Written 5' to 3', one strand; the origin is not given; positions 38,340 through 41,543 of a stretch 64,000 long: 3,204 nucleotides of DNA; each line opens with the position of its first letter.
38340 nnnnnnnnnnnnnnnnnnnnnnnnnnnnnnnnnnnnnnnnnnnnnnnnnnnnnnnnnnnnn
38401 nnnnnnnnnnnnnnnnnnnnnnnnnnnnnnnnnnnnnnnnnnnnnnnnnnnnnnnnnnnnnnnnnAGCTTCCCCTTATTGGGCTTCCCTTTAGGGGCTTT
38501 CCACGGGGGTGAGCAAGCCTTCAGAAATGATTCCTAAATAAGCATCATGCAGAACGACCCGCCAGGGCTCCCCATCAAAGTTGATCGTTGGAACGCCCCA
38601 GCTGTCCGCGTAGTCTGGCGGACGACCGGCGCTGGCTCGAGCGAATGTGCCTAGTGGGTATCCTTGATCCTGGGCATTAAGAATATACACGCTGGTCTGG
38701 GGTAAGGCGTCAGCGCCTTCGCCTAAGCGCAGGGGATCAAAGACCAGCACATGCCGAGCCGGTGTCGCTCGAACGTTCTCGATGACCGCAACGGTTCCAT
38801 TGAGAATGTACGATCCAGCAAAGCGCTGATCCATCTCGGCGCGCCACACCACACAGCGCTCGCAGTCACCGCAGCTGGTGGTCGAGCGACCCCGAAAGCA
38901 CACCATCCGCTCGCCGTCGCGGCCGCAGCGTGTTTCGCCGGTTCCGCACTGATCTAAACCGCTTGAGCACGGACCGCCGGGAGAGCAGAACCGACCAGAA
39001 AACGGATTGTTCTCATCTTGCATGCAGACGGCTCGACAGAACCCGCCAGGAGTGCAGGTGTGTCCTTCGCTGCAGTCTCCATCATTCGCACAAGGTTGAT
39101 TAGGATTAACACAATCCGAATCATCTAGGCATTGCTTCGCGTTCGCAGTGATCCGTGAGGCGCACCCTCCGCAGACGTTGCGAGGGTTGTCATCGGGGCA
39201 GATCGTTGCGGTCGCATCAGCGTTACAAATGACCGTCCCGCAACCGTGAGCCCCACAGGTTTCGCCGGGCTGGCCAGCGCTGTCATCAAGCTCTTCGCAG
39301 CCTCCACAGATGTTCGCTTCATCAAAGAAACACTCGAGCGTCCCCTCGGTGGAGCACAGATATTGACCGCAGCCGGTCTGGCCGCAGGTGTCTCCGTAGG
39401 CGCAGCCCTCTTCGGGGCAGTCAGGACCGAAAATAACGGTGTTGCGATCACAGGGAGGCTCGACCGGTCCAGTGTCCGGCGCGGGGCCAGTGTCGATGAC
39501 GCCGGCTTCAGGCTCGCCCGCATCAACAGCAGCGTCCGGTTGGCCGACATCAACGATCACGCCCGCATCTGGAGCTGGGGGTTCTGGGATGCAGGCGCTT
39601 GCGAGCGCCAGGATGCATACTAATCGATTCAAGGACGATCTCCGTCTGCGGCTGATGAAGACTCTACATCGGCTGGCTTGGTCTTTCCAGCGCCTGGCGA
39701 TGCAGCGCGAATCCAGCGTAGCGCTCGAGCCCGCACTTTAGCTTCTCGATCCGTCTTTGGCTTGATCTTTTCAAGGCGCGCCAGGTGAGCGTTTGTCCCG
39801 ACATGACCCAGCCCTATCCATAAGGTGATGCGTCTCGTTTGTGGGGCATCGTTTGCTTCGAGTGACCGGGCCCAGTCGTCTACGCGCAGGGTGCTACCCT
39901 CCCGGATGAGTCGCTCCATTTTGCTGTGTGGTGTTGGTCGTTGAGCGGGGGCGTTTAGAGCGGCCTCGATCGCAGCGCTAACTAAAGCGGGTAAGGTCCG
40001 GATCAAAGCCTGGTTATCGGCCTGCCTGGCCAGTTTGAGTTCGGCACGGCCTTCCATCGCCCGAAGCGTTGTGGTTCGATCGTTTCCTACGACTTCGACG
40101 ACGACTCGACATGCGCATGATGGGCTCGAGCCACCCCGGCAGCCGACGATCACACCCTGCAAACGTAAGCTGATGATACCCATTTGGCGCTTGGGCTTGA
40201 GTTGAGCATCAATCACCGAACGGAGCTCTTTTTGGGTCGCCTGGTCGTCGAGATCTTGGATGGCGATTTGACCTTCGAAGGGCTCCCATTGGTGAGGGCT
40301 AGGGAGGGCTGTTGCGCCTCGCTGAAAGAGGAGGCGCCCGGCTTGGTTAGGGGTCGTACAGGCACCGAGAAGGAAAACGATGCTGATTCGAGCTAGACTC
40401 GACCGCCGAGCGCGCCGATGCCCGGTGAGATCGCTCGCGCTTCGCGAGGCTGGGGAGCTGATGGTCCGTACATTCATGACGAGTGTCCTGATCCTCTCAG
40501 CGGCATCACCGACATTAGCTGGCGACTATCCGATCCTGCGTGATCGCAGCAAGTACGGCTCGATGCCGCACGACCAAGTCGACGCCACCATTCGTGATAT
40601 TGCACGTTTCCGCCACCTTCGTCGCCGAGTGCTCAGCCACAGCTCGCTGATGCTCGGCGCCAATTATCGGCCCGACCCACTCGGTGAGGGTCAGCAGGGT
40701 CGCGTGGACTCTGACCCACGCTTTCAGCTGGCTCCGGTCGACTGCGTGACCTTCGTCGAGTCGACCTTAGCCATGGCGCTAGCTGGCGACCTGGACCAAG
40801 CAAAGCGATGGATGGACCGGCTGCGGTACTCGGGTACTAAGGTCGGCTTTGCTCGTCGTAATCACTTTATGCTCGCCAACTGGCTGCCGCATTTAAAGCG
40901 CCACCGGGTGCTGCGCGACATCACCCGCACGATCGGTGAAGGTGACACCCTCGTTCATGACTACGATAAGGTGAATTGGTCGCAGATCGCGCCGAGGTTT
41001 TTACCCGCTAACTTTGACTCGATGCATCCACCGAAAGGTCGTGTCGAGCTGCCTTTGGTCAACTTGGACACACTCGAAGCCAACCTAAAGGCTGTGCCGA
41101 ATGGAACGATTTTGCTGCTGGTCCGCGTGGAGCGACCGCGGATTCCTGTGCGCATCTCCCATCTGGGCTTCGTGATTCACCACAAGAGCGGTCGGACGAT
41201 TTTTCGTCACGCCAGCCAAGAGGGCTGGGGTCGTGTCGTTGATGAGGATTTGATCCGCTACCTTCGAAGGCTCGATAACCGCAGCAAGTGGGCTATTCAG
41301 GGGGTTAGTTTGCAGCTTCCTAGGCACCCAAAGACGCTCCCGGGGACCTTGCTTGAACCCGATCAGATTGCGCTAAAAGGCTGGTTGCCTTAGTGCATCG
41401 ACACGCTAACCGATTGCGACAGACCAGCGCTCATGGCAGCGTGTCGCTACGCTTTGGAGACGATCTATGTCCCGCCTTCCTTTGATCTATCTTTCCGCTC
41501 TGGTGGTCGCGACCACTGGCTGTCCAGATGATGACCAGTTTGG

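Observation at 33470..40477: Six-gene envelope operon: lipoprotein, Cys-rich secreted protein, DUF4398, TSP3-OmpA, MMPL exporter and small lipoprotein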

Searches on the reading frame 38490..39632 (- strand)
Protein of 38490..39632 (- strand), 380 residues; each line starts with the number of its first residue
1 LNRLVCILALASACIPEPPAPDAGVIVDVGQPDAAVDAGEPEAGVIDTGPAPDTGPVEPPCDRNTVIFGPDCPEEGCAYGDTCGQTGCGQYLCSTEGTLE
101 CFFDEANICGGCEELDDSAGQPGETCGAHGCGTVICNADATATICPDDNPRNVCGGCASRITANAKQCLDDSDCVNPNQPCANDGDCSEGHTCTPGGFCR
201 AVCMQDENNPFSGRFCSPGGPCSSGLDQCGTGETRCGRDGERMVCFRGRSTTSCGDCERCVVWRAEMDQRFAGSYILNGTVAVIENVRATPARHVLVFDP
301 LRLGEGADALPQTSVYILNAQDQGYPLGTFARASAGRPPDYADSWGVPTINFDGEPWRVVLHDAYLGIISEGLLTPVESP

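Call 3: search_protein_families(library=pfam, proteins=[window:38490-39632:-], max_evalue=0.01)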
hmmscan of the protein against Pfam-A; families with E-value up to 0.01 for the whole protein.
window:38490-39632:- (380 aa): 0 families

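Call 4: search_protein_families(library=ncbifam, proteins=[window:38490-39632:-], max_evalue=0.01)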
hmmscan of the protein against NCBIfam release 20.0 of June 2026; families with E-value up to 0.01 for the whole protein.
window:38490-39632:- (380 aa): 0 families

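Call 22: find_homologous_proteins(query=window:38490-39632:-, max_evalue=0.001)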
Query window:38490-39632:- (380 aa): 12 proteins with E <= 0.001 among 2893 candidates.
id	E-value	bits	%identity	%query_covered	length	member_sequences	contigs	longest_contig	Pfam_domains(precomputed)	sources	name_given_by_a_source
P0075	4.7e-258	874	97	100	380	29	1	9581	-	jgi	-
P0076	4.9e-211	719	79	99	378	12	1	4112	-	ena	-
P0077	6.5e-207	706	83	90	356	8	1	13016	-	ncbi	-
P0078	9.5e-202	689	78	98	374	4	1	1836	-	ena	-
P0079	3.2e-122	427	54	99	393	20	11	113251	-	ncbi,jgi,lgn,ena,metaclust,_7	metaclust:\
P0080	9.8e-119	415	56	97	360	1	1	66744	-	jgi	jgi:hypothetical protein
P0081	4.1e-117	410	80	58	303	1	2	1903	-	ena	-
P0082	2.8e-115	404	53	97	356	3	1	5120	-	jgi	jgi:hypothetical protein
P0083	5.7e-34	136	35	96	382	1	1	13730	-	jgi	jgi:hypothetical protein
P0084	3.9e-30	123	35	65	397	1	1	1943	-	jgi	jgi:hypothetical protein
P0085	4.1e-27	113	30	85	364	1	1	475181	-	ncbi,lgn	-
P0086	2.0e-18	85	35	65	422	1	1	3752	-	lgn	-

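Call 23: find_encoding_contigs(protein=P0079, flank=10000, max_places=2)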
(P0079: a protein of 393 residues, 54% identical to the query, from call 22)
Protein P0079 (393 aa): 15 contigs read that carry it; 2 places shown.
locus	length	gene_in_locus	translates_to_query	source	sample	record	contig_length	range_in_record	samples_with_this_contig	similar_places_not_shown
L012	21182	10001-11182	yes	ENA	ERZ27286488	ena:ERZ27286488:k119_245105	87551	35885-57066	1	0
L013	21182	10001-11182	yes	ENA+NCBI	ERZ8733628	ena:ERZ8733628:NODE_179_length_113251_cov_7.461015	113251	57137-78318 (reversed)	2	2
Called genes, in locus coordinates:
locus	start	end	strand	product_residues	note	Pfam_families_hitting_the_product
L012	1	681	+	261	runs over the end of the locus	PF00460:Flg_bb_rod, PF22692:LlgE_F_G_D1, PF06429:Flg_bbr_C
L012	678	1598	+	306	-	PF13144:ChapFlgA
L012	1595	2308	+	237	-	PF02107:FlgH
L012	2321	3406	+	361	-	PF02119:FlgI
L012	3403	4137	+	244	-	PF10135:Rod-binding, PF01551:Peptidase_M23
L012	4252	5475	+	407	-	PF04055:Radical_SAM, PF12544:LAM_C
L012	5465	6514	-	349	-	PF01118:Semialdhyde_dh, PF22698:Semialdhyde_dhC_1, PF02774:Semialdhyde_dhC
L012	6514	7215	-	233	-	PF00702:Hydrolase, PF12710:HAD, PF13419:HAD_2, PF13242:Hydrolase_like (weak)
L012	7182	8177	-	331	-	-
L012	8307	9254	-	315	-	PF07313:AmiA-like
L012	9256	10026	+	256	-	-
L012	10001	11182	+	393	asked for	-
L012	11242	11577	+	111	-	PF14346:DUF4398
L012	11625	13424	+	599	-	PF02412:TSP_3 (faint), PF00691:OmpA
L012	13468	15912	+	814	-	PF03176:MMPL, PF02460:Patched (faint), PF12349:Sterol-sensing (faint), PF03176:MMPL, PF00873:ACR_tran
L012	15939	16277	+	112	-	-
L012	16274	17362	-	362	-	PF04706:Dickkopf_N (faint), PF23416:DUF7107 (weak)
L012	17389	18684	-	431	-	PF23416:DUF7107 (faint)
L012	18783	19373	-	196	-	PF01923:Cob_adeno_trans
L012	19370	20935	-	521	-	PF00795:CN_hydrolase, PF02540:NAD_synthase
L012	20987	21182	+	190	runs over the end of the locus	-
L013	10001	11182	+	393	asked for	-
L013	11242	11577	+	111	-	PF14346:DUF4398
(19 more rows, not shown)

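Call 24: find_encoding_contigs(protein=P0085, flank=10000, max_places=2)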
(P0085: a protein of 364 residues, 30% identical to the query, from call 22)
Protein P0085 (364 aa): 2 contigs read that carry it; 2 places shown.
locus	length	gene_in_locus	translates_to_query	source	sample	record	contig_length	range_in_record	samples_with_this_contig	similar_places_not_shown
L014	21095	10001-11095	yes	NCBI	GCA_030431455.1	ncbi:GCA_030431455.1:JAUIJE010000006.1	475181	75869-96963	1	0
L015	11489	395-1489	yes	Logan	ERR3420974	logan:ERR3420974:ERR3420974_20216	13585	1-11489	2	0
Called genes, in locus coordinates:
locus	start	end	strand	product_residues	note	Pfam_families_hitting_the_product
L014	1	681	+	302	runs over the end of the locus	PF01522:Polysacc_deac_1 (faint)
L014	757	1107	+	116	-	PF12840:HTH_20, PF01022:HTH_5 (weak)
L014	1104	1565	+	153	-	PF10604:Polyketide_cyc2 (weak), PF08327:AHSA1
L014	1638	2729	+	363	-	-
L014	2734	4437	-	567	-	PF01425:Amidase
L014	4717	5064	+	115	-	PF00072:Response_reg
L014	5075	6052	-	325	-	PF13480:Acetyltransf_6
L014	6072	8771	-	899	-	PF00675:Peptidase_M16, PF05193:Peptidase_M16_C, PF00675:Peptidase_M16, PF05193:Peptidase_M16_C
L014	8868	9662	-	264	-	PF00106:adh_short, PF08659:KR (weak), PF13561:adh_short_C2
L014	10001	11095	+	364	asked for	-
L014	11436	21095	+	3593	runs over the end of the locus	PF13385:Laminin_G_3, PF02369:Big_1, PF09134:Invasin_D3 (weak), PF13385:Laminin_G_3, PF02369:Big_1, PF09134:Invasin_D3 (weak), PF20148:DUF6531, PF25023:TEN_YD-shell (faint)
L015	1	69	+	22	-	?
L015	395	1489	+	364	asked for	-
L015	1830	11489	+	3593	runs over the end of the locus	PF13385:Laminin_G_3, PF02369:Big_1, PF09134:Invasin_D3 (weak), PF13385:Laminin_G_3, PF02369:Big_1, PF09134:Invasin_D3 (weak), PF20148:DUF6531, PF25023:TEN_YD-shell (faint)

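Call 25: find_encoding_contigs(protein=P0083, flank=10000, max_places=2)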
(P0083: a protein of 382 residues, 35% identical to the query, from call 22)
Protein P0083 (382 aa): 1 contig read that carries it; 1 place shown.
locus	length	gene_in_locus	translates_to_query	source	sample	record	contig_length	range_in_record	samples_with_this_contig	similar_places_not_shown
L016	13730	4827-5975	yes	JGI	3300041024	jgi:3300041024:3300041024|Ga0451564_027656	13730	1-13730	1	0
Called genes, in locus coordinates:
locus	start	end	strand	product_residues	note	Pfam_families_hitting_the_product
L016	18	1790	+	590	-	-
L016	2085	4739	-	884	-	PF00675:Peptidase_M16, PF05193:Peptidase_M16_C, PF00675:Peptidase_M16, PF05193:Peptidase_M16_C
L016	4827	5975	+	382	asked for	-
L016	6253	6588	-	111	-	-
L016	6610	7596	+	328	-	PF10102:DUF2341 (weak), PF13385:Laminin_G_3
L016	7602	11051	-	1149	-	PF13646:HEAT_2 (faint)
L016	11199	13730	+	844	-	?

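Call 28: search_protein_families(library=pfam, proteins=[window:38490-39632:-], max_evalue=10)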
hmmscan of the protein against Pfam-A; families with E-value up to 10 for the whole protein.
window:38490-39632:- (380 aa): 1 family
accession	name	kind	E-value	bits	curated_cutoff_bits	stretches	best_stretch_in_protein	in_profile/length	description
PF00299.24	Squash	-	0.16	12.5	22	1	180-199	9-28/29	Squash family serine protease inhibitor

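Call 51: predict_structure(alignment_id=A4)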
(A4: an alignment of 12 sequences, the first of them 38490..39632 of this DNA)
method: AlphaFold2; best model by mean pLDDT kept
length: 380 residues; sequences in the alignment: 12
mean_pLDDT: 63.0   pTM: 0.44
mean pLDDT of the five models: 63.0, 53.1, 50.4, 50.0, 48.2
residues with pLDDT >= 90: 32; 70-90: 136; 50-70: 96; < 50: 116
segments of 3 or more residues with pLDDT < 50: 1-58, 63-87, 102-104, 159-164, 224-230, 250-256, 289-291
pLDDT, mean of each block of 10 residues (from residue 1): 37 36 30 28 30 41 45 38 41 54 60 80 81 79 80 58 57 83 84 89 63 58 47 56 53 46 85 74 71 73 74 89 88 65 72 86 87 77
secondary structure, 60 per line:
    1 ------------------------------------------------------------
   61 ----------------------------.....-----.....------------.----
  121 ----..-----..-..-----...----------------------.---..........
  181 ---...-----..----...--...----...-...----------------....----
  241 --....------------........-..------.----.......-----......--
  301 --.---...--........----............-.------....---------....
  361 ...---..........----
elements in order: E89-93 E99-103 E142-144 H171-174 E175-180 E198-200 E203-205 E214-216 E233-236 E243-246 E259-266 E281-287 E293-298 E312-319 E324-332 E344-347 E357-363 E367-376

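Call 62: search_protein_families(library=pfam, proteins=[L012:11242-11577:+, L012:11625-13424:+, L012:9256-10026:+, L012:15939-16277:+], max_evalue=1)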
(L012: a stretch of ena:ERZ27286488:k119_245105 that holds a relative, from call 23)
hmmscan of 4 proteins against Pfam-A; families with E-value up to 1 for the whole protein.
L012:11242-11577:+ (111 aa): 3 families
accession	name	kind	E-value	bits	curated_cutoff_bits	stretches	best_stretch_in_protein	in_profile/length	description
PF14346.11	DUF4398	-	6.9e-10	39.7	27.9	1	27-94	3-70/78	Domain of unknown function (DUF4398)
PF13424.12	TPR_12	-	0.22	12.2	30.1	1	26-85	18-77/77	Tetratricopeptide repeat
PF13030.11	DUF3891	-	0.22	11.7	24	1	32-92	56-116/219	Protein of unknown function (DUF3891)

L012:11625-13424:+ (599 aa): 3 families
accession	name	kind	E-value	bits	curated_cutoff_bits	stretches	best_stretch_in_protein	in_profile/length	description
PF00691.25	OmpA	-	2.3e-23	82.8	27.2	1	496-590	2-98/98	OmpA family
PF02412.23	TSP_3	-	5.4e-08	32.8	25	4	438-463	10-34/36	Thrombospondin type 3 repeat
PF09969.14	DUF2203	-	0.0089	17.2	24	1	62-139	5-82/122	Uncharacterized conserved protein (DUF2203)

L012:9256-10026:+ (256 aa): 0 families

L012:15939-16277:+ (112 aa): 0 families

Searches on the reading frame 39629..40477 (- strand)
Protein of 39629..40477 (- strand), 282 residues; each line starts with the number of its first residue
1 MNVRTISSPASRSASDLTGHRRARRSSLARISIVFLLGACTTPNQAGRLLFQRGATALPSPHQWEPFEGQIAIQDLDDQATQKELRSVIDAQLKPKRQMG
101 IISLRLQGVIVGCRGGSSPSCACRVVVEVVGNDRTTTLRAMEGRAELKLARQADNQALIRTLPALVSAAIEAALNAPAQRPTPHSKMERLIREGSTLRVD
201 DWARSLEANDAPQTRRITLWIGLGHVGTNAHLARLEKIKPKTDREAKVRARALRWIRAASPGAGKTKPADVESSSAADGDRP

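Call 3: search_protein_families(library=pfam, proteins=[window:39629-40477:-], max_evalue=0.01)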
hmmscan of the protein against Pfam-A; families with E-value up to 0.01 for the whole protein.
window:39629-40477:- (282 aa): 0 families

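Call 4: search_protein_families(library=ncbifam, proteins=[window:39629-40477:-], max_evalue=0.01)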
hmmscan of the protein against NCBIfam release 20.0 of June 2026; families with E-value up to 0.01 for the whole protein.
window:39629-40477:- (282 aa): 0 families

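Call 28: search_protein_families(library=pfam, proteins=[window:39629-40477:-], max_evalue=10)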
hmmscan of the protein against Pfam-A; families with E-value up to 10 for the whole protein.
window:39629-40477:- (282 aa): 0 families

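Call 65: search_protein_representatives(protein=window:39629-40477:-)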
Query: 282 residues. Proteins with E-value up to 0.001 (for the whole library): 10; up to 1e-10: 9; up to 1e-30: 6. The best 10 are listed.
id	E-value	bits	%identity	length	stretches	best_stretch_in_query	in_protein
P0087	2.3e-82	293.3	55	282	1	19-282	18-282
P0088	8.4e-76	271.8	92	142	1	141-282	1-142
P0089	2.5e-65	237.4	51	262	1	15-261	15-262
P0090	2.4e-44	168.6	40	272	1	15-271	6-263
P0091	6.3e-37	144.4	51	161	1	32-182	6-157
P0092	1.5e-36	143.1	49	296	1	23-182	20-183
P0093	1.4e-23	100.6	47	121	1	162-279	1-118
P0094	2.9e-18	83.2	31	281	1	18-268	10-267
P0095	7.3e-16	75.3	31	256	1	27-257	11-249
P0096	8.2e-05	39.1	28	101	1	168-257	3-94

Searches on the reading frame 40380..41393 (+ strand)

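Call 3: search_protein_families(library=pfam, proteins=[window:40380-41393:+], max_evalue=0.01)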
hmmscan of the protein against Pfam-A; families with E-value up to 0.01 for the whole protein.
window:40380-41393:+ (337 aa): 1 family
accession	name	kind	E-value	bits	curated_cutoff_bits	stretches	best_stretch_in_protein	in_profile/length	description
PF07313.18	AmiA-like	-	2.7e-24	86.2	27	1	88-297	3-198/202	N-acetylmuramoyl-L-alanine amidase-like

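Call 4: search_protein_families(library=ncbifam, proteins=[window:40380-41393:+], max_evalue=0.01)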
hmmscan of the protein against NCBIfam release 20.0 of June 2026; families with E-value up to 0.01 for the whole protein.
window:40380-41393:+ (337 aa): 0 families
